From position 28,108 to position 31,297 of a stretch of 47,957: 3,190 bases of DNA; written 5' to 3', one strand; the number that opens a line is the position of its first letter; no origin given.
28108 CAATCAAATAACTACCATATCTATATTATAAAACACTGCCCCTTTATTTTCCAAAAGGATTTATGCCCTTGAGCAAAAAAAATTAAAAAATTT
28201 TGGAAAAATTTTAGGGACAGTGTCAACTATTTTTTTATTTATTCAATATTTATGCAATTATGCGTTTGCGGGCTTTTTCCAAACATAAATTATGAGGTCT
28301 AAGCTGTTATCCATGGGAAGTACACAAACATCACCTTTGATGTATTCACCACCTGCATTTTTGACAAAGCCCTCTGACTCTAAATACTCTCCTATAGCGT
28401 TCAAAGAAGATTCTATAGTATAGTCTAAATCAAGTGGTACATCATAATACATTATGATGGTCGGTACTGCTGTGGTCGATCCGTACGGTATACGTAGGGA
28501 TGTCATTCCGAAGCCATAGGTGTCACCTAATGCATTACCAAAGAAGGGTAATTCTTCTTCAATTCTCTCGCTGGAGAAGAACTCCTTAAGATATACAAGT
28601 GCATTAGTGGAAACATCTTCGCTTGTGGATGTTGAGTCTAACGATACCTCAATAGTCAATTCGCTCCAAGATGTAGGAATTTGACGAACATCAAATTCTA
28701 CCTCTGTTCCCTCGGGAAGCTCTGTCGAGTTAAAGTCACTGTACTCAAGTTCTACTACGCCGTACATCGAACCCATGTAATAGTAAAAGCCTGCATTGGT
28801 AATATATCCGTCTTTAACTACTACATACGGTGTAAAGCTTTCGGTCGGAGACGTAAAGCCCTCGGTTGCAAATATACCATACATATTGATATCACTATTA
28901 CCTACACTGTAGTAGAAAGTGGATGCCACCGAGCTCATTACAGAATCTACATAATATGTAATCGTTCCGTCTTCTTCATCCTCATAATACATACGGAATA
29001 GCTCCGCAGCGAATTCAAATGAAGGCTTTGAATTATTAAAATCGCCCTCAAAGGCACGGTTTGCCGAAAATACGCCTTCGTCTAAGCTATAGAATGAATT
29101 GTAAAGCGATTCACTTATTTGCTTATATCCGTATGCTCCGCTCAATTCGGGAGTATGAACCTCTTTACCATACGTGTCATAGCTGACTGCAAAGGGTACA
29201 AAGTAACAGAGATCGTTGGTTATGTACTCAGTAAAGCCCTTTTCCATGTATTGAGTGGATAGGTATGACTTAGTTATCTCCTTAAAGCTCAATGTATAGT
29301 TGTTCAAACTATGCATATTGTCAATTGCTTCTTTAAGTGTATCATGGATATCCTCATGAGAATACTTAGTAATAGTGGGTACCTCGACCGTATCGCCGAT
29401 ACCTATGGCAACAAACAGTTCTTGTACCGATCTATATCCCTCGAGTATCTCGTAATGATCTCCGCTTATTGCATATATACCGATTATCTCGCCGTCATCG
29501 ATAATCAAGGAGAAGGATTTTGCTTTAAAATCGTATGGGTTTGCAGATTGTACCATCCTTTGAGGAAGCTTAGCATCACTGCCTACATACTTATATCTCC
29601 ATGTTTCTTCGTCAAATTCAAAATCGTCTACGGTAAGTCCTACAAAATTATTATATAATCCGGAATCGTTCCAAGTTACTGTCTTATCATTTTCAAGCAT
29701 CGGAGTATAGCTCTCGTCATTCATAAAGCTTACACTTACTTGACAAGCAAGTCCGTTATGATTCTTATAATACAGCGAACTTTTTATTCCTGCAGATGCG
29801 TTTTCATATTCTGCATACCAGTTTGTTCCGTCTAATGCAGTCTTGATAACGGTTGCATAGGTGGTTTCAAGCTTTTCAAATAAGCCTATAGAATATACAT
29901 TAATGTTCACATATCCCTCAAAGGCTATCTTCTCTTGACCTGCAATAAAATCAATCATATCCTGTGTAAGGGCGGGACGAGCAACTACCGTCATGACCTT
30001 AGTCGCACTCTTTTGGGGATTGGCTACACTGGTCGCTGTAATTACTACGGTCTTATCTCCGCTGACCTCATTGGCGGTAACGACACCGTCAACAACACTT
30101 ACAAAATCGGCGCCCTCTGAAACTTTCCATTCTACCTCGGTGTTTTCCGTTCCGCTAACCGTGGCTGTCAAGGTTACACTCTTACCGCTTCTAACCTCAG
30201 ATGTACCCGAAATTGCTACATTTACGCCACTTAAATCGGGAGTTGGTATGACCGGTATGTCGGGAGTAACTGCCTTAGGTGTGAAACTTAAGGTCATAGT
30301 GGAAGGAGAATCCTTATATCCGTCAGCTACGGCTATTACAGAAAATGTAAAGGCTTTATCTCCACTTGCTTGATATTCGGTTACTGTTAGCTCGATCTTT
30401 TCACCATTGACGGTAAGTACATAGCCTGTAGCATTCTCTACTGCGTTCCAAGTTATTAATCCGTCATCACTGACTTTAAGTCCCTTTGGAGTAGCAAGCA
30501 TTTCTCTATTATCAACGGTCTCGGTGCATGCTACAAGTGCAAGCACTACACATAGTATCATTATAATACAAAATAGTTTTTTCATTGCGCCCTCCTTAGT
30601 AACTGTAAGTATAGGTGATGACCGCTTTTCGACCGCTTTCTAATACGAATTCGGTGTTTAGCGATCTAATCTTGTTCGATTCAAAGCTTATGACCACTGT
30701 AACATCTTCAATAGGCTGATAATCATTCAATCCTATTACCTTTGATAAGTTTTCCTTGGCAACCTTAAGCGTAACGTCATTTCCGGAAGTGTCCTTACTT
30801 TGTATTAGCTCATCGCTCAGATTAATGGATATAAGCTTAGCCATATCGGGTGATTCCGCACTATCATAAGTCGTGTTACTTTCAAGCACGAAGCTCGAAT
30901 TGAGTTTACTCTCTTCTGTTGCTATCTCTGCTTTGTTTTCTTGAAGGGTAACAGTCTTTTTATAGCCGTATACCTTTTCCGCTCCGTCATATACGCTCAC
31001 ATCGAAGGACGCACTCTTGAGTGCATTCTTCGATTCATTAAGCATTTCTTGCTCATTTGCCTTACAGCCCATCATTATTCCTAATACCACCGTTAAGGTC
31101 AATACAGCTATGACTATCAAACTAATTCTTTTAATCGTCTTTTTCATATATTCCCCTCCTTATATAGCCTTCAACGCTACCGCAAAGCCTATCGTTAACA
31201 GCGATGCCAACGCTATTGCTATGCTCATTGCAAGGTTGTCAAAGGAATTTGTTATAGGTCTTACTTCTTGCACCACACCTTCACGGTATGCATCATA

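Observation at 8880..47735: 39-kb same-strand island coupling an Opp peptide importer, an S8 cell-envelope protease and six uncharacterised lipoproteins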

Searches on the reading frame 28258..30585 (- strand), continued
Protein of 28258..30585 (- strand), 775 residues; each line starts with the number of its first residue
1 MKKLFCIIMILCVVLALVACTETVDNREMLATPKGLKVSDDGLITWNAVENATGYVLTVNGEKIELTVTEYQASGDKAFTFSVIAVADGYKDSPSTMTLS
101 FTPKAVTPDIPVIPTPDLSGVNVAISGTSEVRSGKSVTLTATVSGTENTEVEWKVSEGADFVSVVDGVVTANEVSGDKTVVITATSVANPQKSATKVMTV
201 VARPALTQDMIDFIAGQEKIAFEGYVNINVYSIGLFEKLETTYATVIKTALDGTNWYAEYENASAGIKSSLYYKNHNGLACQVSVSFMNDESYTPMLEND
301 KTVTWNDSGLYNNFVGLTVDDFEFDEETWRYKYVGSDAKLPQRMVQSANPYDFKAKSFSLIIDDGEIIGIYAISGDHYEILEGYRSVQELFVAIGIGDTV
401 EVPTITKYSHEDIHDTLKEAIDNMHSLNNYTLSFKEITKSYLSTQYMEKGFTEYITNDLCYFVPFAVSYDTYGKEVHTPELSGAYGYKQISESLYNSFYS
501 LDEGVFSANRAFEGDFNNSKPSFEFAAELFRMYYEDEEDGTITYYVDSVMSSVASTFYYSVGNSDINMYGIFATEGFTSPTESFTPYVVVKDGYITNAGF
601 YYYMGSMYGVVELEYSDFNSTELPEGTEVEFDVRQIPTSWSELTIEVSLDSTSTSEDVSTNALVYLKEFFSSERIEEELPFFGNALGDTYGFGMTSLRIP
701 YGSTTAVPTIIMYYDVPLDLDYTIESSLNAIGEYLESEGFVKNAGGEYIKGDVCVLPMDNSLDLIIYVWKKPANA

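Call 67: search_protein_representatives(alignment_id=A1)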
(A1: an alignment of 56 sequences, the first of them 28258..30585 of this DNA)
Query: 56 sequences, 766 profile positions. Proteins with E-value up to 0.001 (for the whole library): 8571; up to 1e-10: 2490; up to 1e-30: 300. The best 150 are listed.
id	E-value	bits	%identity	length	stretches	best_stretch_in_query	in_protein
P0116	0.0e+00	1122.3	-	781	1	1-766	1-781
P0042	0.0e+00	1120.9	-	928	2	26-765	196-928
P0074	0.0e+00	1107.2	-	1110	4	26-765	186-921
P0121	0.0e+00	1083.2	-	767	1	1-765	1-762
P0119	0.0e+00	1036.6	-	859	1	3-765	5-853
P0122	0.0e+00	1014.7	-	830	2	109-765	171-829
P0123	2.6e-291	985.2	-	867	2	27-764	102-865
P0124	3.0e-288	975.1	-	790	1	1-765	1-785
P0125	2.1e-279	945.8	-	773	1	1-765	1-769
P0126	3.6e-279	945.0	-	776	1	2-765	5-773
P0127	5.1e-277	937.9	-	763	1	1-765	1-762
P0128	1.4e-276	936.4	-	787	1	1-765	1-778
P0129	1.6e-276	936.2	-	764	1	2-764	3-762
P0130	5.4e-274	927.9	-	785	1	1-765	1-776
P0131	9.2e-273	923.8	-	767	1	1-766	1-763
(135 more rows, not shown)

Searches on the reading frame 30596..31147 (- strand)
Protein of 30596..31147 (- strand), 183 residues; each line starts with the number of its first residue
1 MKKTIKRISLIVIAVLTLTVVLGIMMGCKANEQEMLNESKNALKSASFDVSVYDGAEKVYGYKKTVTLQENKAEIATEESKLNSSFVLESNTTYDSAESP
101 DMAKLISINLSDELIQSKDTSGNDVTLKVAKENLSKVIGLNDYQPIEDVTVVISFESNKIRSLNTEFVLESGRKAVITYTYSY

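Call 6: search_protein_families(library=pfam, proteins=[window:30596-31147:-], max_evalue=0.01)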
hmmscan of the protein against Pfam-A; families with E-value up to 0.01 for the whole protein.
window:30596-31147:- (183 aa): 0 families

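Call 45: search_protein_families(library=ncbifam, proteins=[window:30596-31147:-], max_evalue=0.01)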
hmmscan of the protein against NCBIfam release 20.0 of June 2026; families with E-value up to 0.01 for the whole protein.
window:30596-31147:- (183 aa): 0 families

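Call 71: search_solved_structures(query=A3, max_evalue=1)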
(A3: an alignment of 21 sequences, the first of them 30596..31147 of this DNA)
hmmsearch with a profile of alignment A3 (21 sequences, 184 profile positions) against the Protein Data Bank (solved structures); distinct sequences matched with E-value up to 1: 6.
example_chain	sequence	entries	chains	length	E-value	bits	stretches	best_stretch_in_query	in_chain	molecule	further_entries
1y94_A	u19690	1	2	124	0.043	16.6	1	19-71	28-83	Seminal ribonuclease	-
1qwq_A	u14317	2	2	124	0.049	16.4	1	20-71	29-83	Ribonuclease | Seminal ribonuclease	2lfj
1y92_A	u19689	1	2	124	0.051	16.4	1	20-71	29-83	Seminal ribonuclease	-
3bcm_A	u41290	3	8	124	0.096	15.5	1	20-71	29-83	Seminal ribonuclease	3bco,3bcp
3lx1_A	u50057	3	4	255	0.65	12.8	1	79-144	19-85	DNA polymerase sliding clamp 1 | DNA polymerase sliding clamp 1, Proliferating cell nuclear antigen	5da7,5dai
6knb_C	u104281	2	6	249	0.66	12.8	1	79-144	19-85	DNA polymerase sliding clamp 1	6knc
